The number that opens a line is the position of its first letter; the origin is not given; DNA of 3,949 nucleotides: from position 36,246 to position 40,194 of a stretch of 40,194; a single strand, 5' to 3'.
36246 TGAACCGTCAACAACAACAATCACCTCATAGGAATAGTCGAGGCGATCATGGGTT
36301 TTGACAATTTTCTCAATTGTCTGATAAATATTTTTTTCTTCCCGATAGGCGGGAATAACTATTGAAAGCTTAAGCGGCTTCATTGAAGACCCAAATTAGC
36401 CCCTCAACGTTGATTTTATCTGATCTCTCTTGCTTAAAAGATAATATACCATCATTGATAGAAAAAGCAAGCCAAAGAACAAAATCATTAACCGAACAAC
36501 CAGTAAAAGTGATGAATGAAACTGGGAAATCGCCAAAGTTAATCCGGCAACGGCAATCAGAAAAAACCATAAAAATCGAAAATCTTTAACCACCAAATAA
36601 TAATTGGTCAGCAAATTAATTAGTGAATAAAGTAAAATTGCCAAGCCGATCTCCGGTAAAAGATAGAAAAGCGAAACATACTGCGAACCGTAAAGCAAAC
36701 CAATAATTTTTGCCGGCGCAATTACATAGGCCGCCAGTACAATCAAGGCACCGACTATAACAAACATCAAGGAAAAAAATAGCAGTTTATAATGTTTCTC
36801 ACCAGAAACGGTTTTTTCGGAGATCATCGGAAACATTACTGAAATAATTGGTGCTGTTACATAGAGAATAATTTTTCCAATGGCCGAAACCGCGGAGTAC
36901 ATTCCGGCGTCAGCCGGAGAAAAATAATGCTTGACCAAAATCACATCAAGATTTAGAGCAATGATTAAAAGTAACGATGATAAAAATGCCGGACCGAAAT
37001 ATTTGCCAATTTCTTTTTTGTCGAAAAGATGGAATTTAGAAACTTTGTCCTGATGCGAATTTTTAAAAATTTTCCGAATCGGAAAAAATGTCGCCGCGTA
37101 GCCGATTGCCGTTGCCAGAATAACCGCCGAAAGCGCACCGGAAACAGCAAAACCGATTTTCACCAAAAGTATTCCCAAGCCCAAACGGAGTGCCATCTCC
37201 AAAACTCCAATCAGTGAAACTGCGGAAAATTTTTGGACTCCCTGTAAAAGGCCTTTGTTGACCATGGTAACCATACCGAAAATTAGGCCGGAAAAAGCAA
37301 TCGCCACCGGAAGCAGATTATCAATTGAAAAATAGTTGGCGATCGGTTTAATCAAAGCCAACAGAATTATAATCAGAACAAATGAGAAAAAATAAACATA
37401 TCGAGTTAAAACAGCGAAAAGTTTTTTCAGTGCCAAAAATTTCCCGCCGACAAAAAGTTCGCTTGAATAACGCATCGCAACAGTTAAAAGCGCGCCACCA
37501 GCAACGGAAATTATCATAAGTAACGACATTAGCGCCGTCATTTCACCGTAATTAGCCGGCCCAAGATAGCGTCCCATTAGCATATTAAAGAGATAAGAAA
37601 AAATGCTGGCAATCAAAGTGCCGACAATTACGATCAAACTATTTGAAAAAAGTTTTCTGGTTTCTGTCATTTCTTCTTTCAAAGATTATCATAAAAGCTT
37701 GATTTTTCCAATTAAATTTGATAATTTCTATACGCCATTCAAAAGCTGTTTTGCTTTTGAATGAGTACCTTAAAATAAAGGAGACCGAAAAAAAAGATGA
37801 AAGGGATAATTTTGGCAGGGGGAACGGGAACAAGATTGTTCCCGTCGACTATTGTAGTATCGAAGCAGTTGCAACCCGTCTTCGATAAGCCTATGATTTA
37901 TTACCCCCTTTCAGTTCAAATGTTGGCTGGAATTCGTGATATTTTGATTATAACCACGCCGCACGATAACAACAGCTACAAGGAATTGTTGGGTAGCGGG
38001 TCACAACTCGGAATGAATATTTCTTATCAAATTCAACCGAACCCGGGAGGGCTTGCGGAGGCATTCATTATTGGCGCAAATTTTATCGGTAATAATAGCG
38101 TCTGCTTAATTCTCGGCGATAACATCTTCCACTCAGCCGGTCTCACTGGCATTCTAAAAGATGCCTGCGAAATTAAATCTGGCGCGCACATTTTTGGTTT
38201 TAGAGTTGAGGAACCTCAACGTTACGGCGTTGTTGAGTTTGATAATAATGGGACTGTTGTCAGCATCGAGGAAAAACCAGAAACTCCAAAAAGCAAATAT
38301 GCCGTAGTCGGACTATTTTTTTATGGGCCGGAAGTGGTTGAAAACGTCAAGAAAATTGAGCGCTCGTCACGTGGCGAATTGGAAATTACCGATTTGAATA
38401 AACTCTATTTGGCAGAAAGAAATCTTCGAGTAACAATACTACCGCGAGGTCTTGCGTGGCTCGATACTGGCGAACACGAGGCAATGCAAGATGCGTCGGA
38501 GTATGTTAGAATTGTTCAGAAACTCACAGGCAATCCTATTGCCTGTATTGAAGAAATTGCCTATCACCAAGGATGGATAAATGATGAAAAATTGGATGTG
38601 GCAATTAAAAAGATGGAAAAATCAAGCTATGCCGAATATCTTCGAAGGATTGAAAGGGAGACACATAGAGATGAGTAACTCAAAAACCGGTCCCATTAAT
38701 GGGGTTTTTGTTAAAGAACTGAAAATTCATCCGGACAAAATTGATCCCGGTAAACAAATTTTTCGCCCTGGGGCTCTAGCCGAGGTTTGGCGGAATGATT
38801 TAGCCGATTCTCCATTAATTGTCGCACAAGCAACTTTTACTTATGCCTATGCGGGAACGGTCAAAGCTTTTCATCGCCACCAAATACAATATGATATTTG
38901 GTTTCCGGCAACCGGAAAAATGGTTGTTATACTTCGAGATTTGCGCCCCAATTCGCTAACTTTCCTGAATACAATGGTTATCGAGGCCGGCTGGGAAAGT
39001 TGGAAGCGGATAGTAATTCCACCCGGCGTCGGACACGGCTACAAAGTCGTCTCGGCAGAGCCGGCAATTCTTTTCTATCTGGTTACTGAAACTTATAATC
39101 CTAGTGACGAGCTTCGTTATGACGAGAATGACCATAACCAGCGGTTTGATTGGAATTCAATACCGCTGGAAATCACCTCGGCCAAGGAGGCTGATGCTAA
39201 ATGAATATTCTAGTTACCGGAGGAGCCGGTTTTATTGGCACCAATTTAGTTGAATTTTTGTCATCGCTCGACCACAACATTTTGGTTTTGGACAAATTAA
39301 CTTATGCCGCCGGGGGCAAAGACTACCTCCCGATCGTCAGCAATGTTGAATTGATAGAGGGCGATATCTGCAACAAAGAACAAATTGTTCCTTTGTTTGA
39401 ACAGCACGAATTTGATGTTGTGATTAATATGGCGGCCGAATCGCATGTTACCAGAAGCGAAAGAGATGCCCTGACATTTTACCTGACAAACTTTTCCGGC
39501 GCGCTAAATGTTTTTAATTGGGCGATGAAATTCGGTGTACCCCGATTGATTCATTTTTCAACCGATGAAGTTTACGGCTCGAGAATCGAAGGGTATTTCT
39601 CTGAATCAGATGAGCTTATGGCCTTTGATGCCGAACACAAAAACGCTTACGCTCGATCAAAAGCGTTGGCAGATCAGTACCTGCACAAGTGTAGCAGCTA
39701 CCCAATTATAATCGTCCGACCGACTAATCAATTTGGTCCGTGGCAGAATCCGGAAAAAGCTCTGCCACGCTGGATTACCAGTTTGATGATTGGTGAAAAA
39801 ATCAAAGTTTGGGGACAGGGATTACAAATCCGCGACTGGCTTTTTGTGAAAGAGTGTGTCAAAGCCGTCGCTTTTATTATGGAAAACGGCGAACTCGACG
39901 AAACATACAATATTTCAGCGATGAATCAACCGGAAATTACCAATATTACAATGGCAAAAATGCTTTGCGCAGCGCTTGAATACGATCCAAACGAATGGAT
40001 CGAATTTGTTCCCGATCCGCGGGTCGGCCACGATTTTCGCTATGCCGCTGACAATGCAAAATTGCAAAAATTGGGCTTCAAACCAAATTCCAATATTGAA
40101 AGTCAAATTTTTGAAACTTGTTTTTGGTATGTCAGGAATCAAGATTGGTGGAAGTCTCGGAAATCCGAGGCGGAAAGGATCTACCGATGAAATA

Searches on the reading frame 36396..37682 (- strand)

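Call 50: search_protein_families(library=pfam, proteins=[window:36396-37682:-], max_evalue=0.1)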
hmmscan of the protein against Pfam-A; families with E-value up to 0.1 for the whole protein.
window:36396-37682:- (428 aa): 2 families
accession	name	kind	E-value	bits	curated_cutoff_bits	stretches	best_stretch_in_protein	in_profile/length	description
PF01943.22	Polysacc_synt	-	3.9e-15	56.5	28.2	1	13-289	3-272/274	Polysaccharide biosynthesis protein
PF13440.11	Polysacc_synt_3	-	1.6e-11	44.4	23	1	95-337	53-290/293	Polysaccharide biosynthesis protein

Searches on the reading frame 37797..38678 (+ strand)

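Call 50: search_protein_families(library=pfam, proteins=[window:37797-38678:+], max_evalue=0.1)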
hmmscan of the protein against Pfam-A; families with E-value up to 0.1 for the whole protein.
window:37797-38678:+ (293 aa): 2 families
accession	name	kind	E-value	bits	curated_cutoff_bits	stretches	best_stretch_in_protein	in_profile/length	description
PF00483.29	NTP_transferase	-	3.9e-65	220.3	21.2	1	2-236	1-241/245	Nucleotidyl transferase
PF12804.13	NTP_transf_3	-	7.3e-06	26.7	27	1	3-130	1-116/160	MobA-like NTP transferase domain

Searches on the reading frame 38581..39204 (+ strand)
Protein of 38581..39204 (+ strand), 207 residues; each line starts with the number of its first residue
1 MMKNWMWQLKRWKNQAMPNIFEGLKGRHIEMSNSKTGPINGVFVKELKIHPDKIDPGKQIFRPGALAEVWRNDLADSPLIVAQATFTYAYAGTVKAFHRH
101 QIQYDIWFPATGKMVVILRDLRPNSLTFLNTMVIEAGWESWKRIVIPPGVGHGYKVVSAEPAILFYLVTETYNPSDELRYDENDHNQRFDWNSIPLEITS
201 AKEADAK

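Call 50: search_protein_families(library=pfam, proteins=[window:38581-39204:+], max_evalue=0.1)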
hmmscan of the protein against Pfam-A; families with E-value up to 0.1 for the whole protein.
window:38581-39204:+ (207 aa): 2 families
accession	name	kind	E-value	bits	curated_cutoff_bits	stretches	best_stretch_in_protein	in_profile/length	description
PF00908.23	dTDP_sugar_isom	-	2.3e-16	60.4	27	1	39-205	4-162/168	dTDP-4-dehydrorhamnose 3,5-epimerase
PF05179.20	CDC73_C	-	0.00041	20.4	32.8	1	6-53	92-140/158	RNA pol II accessory factor, Cdc73 family, C-terminal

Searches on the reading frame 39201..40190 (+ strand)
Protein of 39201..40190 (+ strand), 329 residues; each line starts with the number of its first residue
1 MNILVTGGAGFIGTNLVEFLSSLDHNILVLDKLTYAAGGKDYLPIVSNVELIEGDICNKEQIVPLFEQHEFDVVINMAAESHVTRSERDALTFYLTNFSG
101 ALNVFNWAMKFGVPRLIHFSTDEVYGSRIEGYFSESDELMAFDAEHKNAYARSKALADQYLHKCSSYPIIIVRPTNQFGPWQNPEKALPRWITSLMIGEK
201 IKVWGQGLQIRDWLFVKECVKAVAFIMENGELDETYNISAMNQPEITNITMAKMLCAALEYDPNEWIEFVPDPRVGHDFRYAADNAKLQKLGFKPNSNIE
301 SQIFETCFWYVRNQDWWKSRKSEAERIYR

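Call 50: search_protein_families(library=pfam, proteins=[window:39201-40190:+], max_evalue=0.1)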
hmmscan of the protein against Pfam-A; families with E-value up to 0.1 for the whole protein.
window:39201-40190:+ (329 aa): 8 families
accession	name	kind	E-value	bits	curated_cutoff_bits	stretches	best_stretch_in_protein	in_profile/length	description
PF01370.27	Epimerase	-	5.6e-56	190.1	20.9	1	3-238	1-239/240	NAD dependent epimerase/dehydratase family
PF16363.11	GDP_Man_Dehyd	-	2.4e-45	155.9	27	1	4-303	1-329/332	GDP-mannose 4,6 dehydratase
PF01073.25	3Beta_HSD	-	3.7e-21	75.8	22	1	4-222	1-224/280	3-beta hydroxysteroid dehydrogenase/isomerase family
PF04321.23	RmlD_sub_bind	-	2.9e-18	66.4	27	1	1-178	1-152/287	RmlD substrate binding domain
PF02719.21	Polysacc_synt_2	-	4.1e-14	52.9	20.2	1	3-149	1-157/293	Polysaccharide biosynthesis protein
PF07993.18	NAD_binding_4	-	9.4e-14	51.6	20.1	1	5-179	1-209/258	Male sterility protein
PF13460.12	NAD_binding_10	-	1.3e-07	32.1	27.2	1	7-175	1-144/184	NAD(P)H-binding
PF05368.20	NmrA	-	0.0037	17.3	27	1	2-79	4-78/298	NmrA-like family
